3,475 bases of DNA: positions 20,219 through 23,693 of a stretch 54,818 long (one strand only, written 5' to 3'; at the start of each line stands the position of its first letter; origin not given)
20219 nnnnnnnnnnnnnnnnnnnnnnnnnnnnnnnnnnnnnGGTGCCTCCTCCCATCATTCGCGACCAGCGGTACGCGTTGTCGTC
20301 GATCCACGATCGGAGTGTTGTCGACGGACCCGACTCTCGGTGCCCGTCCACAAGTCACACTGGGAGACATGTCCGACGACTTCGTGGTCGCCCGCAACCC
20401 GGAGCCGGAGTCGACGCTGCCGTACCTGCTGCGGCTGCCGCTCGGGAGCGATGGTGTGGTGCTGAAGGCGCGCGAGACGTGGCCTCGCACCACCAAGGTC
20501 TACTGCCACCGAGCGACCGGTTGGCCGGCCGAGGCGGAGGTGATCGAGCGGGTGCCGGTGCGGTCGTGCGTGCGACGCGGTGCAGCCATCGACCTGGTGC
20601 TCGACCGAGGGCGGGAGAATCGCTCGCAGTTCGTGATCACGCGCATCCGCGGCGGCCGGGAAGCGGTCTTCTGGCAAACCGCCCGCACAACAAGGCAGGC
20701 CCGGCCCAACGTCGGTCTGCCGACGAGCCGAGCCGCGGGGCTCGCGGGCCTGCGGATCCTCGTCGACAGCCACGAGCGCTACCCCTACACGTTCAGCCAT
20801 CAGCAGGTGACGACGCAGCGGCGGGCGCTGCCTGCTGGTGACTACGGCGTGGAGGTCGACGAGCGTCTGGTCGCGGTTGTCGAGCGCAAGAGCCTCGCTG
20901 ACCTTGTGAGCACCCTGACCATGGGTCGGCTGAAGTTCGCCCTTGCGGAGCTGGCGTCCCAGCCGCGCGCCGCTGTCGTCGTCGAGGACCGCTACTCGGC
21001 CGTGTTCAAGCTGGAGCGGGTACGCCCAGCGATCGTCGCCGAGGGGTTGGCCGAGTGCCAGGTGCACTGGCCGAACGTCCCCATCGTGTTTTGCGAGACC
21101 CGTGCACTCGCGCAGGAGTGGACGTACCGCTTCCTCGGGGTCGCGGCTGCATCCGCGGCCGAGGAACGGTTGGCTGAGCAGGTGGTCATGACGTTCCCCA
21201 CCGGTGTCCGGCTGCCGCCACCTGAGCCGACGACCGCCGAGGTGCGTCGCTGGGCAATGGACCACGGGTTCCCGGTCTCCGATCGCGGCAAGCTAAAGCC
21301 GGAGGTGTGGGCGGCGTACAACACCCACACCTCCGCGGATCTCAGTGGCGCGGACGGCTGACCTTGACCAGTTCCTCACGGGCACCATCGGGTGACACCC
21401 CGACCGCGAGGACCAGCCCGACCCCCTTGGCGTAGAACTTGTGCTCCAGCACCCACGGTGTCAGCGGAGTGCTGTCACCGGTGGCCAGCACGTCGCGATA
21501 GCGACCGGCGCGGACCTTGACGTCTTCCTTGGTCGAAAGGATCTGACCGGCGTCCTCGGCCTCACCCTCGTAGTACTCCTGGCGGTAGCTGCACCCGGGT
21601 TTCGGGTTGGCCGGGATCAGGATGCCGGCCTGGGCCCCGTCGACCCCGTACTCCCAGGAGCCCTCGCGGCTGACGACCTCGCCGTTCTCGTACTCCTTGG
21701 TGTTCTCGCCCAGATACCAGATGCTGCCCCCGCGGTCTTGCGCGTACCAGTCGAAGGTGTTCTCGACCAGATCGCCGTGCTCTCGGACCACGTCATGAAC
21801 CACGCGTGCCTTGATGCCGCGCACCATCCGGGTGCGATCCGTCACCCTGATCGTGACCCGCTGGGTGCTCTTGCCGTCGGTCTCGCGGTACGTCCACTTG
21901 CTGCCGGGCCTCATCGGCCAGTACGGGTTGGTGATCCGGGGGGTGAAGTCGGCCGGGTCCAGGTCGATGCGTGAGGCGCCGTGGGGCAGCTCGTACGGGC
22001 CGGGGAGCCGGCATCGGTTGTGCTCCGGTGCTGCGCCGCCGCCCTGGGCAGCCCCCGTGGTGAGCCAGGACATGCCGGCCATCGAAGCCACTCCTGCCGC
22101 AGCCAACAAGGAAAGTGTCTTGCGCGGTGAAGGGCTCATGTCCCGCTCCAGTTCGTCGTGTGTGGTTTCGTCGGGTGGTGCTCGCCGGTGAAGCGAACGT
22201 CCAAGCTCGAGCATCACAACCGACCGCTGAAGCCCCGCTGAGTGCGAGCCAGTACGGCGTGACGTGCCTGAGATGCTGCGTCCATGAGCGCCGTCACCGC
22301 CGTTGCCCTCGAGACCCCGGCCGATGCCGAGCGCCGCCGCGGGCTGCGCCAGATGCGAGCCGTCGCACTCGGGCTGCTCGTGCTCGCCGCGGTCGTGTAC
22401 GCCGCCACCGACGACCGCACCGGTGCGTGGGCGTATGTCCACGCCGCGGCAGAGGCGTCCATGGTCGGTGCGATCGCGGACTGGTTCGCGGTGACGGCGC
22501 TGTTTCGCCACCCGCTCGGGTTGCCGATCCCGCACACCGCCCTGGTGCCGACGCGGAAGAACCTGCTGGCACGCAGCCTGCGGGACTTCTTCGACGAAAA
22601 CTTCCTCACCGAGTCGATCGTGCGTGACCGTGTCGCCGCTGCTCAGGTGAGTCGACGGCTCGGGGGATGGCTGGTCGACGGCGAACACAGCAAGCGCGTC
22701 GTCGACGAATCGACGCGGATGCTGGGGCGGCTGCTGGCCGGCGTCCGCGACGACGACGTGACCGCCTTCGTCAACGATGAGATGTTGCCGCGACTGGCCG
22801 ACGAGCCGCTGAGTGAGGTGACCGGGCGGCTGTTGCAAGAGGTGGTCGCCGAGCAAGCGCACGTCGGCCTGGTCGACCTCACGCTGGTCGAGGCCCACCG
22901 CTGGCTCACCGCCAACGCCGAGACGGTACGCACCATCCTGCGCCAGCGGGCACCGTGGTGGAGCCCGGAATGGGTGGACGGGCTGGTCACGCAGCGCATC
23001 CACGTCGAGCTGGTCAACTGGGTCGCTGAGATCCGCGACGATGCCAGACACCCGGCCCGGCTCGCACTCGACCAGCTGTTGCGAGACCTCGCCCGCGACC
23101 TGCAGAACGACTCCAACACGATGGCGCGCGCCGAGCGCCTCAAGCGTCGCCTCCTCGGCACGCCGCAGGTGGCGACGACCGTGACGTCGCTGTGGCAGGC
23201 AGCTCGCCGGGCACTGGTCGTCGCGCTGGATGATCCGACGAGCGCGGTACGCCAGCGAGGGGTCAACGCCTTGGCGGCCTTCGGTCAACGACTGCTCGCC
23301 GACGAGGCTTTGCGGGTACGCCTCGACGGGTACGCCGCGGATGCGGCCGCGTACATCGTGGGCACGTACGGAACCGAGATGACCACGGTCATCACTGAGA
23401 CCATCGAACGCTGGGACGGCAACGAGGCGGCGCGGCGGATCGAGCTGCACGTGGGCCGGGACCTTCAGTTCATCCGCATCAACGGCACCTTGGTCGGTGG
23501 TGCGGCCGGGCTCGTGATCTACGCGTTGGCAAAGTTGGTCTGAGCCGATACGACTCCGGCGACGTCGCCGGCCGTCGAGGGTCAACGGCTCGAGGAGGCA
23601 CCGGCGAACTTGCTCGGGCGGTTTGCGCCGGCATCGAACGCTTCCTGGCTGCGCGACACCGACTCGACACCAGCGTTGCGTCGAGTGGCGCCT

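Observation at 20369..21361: ERCC4 nuclease fused to an Lsr2-type AT-rich-DNA-binding tail, divergent from a Uma2 nuclease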

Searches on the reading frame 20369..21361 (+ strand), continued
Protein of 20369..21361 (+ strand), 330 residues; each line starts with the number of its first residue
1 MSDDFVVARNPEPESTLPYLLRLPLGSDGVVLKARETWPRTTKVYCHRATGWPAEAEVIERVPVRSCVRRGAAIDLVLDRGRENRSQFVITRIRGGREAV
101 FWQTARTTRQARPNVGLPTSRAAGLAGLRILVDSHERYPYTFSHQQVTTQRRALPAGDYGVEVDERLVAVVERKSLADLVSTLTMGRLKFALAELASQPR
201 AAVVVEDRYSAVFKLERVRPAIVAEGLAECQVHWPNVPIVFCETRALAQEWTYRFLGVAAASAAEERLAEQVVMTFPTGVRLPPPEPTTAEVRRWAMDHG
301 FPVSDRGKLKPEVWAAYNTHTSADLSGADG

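Call 80: find_encoding_contigs(protein=P0061, flank=7000, max_places=1)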
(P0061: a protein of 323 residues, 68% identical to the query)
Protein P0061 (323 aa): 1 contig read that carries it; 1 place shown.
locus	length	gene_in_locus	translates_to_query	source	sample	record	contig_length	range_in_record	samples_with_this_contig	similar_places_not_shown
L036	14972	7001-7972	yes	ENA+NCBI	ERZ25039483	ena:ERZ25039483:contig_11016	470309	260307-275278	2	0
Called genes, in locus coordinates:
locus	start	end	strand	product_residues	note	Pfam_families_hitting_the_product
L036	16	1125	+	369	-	PF00356:LacI, PF00532:Peripla_BP_1, PF13377:Peripla_BP_3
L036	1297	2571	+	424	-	PF01547:SBP_bac_1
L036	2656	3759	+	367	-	PF00528:BPD_transp_1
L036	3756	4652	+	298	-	PF00528:BPD_transp_1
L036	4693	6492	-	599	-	PF07885:Ion_trans_2, PF02254:TrkA_N, PF13478:XdhC_C (faint), PF02254:TrkA_N (weak)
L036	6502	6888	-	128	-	PF19931:DUF6394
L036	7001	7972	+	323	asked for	PF02732:ERCC4, PF23359:Lsr2_DNA-bd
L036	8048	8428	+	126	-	PF04266:ASCH (weak)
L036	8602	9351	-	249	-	PF12679:ABC2_membrane_2, PF12730:ABC2_membrane_4 (weak)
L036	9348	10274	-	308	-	PF00005:ABC_tran, PF13304:AAA_21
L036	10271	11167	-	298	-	-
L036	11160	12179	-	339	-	PF00005:ABC_tran, PF13304:AAA_21 (weak)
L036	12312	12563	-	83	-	PF04024:PspC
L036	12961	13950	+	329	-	PF00005:ABC_tran, PF13304:AAA_21 (weak)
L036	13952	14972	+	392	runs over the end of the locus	PF12679:ABC2_membrane_2, PF12698:ABC2_membrane_3, PF01061:ABC2_membrane, PF12730:ABC2_membrane_4 (weak)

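Call 81: find_encoding_contigs(protein=P0065, flank=7000, max_places=1)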
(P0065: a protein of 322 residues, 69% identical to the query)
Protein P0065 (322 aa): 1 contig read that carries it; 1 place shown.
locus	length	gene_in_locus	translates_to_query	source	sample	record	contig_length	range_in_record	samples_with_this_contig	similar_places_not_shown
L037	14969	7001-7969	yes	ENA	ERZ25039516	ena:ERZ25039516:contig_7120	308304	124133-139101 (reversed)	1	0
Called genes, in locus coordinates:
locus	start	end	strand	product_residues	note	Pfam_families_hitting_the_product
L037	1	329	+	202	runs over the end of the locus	PF00174:Oxidored_molyb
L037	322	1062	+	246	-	PF00970:FAD_binding_6, PF00175:NAD_binding_1 (weak)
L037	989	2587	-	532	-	PF01512:Complex1_51K, PF10531:SLBB (faint), PF10589:NADH_4Fe-4S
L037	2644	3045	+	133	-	PF00571:CBS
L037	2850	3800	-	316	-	PF20334:DUF6629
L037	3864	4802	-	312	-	PF13370:Fer4_13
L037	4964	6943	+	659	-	PF13385:Laminin_G_3, PF01551:Peptidase_M23, PF17660:BTRD1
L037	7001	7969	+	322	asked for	PF02732:ERCC4, PF23359:Lsr2_DNA-bd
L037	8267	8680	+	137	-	PF21619:DUF6855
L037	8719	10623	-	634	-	-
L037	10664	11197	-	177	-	PF12763:EH (faint), PF00036:EF-hand_1 (faint), PF13405:EF-hand_6 (faint), PF13499:EF-hand_7, PF13833:EF-hand_8 (faint), PF13499:EF-hand_7, PF13202:EF-hand_5 (weak)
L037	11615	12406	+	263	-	PF01040:UbiA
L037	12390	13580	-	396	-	PF09995:MPAB_Lcp_cat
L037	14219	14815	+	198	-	PF02661:Fic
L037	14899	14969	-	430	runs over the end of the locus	PF13784:Fic_N, PF02661:Fic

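Call 83: find_encoding_contigs(protein=P0012, flank=7000, max_places=1)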
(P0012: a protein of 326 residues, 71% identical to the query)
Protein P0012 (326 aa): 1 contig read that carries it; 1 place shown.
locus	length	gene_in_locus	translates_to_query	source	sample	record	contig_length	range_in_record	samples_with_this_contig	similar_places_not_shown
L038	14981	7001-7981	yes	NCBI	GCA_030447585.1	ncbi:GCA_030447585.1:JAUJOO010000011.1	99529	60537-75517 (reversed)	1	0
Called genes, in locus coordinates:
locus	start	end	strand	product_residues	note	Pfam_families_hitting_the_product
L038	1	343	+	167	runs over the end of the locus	PF00072:Response_reg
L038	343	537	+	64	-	PF00196:GerE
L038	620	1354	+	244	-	-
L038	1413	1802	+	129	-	PF14534:DUF4440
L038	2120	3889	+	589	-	-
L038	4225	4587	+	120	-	PF12728:HTH_17 (weak)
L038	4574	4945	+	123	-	-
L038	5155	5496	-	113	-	-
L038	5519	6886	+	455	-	PF02720:DUF222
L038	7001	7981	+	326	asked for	PF02732:ERCC4, PF23359:Lsr2_DNA-bd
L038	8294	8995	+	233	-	-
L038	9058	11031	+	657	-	PF07730:HisKA_3, PF02518:HATPase_c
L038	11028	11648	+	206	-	PF00072:Response_reg, PF00196:GerE, PF08281:Sigma70_r4_2 (weak)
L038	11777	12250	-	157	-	-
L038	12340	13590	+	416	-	PF23539:DUF7134, PF07730:HisKA_3, PF02518:HATPase_c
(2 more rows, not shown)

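Call 84: find_encoding_contigs(protein=P0031, flank=7000, max_places=1)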
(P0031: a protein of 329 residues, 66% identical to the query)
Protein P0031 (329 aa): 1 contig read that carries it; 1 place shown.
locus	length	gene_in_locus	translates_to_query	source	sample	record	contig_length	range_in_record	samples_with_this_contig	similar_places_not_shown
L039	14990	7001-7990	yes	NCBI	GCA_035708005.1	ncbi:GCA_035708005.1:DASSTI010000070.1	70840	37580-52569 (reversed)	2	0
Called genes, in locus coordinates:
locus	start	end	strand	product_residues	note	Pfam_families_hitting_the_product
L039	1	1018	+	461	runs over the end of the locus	PF07690:MFS_1, PF00083:Sugar_tr, PF07690:MFS_1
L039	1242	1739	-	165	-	PF12802:MarR_2, PF01047:MarR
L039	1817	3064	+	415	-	PF05977:MFS_3, PF07690:MFS_1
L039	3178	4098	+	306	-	PF08240:ADH_N, PF00107:ADH_zinc_N, PF13602:ADH_zinc_N_2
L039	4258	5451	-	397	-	PF00285:Citrate_synt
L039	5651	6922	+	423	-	PF12728:HTH_17 (weak), PF00285:Citrate_synt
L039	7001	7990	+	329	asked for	PF02732:ERCC4, PF23359:Lsr2_DNA-bd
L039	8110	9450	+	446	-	PF00083:Sugar_tr, PF07690:MFS_1, PF00083:Sugar_tr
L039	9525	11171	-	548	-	PF01494:FAD_binding_3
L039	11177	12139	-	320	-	PF00753:Lactamase_B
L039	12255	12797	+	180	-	PF01047:MarR (weak), PF12802:MarR_2 (weak)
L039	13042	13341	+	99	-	-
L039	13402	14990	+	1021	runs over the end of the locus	PF13191:AAA_16, PF08281:Sigma70_r4_2 (faint), PF07719:TPR_2 (faint), PF00515:TPR_1 (faint), PF13424:TPR_12 (weak), PF00196:GerE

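Call 89: find_homologous_proteins(query=L016:1332-2144:+)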
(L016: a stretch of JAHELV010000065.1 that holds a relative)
Query L016:1332-2144:+ (270 aa): 6267 proteins with E <= 0.001 among 8000 candidates; the best 120 are listed.
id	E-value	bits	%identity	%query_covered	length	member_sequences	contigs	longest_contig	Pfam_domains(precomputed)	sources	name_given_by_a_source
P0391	7.6e-170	581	100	100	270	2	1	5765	PF02732.22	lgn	-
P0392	5.9e-156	536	89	100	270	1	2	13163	PF02732.22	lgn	-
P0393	2.6e-153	527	88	100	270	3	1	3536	PF02732.22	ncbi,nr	ncbi:MAG TPA: ERCC4 domain-containing protein [Egicoccus sp.]|nr:ERCC4 domain-containing protein [Eg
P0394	1.4e-152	524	88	100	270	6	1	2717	PF02732.22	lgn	-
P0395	3.3e-152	523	87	100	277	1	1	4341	PF02732.22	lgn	-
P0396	8.8e-152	522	87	100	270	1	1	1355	PF02732.22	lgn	-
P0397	1.8e-149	514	86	100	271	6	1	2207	PF02732.22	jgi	jgi:hypothetical protein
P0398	2.3e-149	514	84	100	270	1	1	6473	PF02732.22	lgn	-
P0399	2.6e-149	514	87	100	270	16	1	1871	PF02732.22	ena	-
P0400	5.0e-149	513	86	100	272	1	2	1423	PF02732.22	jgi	jgi:hypothetical protein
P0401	7.5e-149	512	86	100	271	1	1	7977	PF02732.22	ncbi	-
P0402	8.3e-149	512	87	100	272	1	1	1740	PF02732.22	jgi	jgi:hypothetical protein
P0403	1.2e-147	508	84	100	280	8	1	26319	PF02732.22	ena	-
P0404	2.9e-147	507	86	100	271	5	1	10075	PF02732.22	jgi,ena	jgi:hypothetical protein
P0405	9.2e-147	505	87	100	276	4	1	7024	PF02732.22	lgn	-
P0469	9.7e-106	371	64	98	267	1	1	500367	PF02732.22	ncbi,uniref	ncbi:ERCC4 domain-containing protein [Egicoccus sp. AB-alg2]|uniref:ERCC4 domain-containing protein 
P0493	1.7e-104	367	61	98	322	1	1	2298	PF02732.22,PF23359.2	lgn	-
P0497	2.6e-104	366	63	95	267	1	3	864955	PF02732.22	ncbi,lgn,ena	-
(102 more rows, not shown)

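Call 90: find_encoding_contigs(protein=P0469, flank=7000, max_places=1)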
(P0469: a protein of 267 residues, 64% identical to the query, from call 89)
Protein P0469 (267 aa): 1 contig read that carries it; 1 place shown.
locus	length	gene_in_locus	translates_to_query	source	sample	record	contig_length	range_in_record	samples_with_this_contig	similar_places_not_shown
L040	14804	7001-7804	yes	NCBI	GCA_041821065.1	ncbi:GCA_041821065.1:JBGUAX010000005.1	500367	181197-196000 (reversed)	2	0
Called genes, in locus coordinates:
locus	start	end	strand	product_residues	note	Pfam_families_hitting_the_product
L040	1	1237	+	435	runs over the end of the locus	PF13469:Sulfotransfer_3 (faint)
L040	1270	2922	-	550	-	PF01425:Amidase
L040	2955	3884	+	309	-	PF08240:ADH_N, PF00107:ADH_zinc_N, PF13602:ADH_zinc_N_2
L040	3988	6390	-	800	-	PF19878:DUF6351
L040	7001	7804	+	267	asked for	PF02732:ERCC4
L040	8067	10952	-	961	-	PF03176:MMPL, PF02460:Patched (weak), PF12349:Sterol-sensing (weak), PF03176:MMPL, PF12349:Sterol-sensing (weak)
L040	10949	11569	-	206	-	PF00440:TetR_N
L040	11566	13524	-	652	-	-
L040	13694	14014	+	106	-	PF08734:GYD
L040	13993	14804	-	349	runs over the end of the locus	PF09587:PGA_cap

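Call 91: find_encoding_contigs(protein=P0497, flank=7000, max_places=1)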
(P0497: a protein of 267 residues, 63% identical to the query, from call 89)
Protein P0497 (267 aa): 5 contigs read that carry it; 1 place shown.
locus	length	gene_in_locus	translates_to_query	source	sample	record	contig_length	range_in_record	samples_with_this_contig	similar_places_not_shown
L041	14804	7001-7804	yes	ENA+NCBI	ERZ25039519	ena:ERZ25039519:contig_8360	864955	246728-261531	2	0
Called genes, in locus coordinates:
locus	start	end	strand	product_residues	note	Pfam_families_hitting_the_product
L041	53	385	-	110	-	PF12728:HTH_17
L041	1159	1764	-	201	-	-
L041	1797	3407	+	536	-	PF01341:Glyco_hydro_6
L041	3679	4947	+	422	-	PF02899:Phage_int_SAM_1, PF00589:Phage_integrase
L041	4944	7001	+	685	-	PF00589:Phage_integrase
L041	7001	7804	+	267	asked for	PF02732:ERCC4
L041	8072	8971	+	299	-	PF08401:ArdcN, PF06114:Peptidase_M78 (weak)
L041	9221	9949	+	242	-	-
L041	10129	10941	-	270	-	PF13489:Methyltransf_23, PF13847:Methyltransf_31 (weak), PF08241:Methyltransf_11, PF08242:Methyltransf_12, PF13649:Methyltransf_25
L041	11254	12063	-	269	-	PF00561:Abhydrolase_1, PF12146:Hydrolase_4 (faint), PF12697:Abhydrolase_6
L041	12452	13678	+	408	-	-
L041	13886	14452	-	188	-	PF11716:MDMPI_N, PF12867:DinB_2 (faint)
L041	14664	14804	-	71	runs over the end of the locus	-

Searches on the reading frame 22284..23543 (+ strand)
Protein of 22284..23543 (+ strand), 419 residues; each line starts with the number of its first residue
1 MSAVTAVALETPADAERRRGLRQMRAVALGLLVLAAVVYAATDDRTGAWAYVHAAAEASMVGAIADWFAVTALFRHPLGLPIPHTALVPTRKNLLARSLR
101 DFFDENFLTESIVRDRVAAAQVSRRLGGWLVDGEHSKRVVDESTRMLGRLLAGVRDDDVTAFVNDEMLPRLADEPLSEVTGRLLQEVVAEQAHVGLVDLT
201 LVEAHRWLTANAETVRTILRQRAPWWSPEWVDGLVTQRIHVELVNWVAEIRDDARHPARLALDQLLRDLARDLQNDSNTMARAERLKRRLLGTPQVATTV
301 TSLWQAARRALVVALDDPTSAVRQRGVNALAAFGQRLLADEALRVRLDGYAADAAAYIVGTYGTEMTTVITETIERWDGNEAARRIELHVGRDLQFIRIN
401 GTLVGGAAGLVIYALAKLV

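Call 27: search_protein_families(library=pfam, proteins=[window:22284-23543:+], max_evalue=0.001)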
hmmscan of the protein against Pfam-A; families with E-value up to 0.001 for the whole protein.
window:22284-23543:+ (419 aa): 1 family
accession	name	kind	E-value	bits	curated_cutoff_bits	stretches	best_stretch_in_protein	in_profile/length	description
PF04286.17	DUF445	-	1.1e-107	361.6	33.8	1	56-418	1-367/368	Protein of unknown function (DUF445)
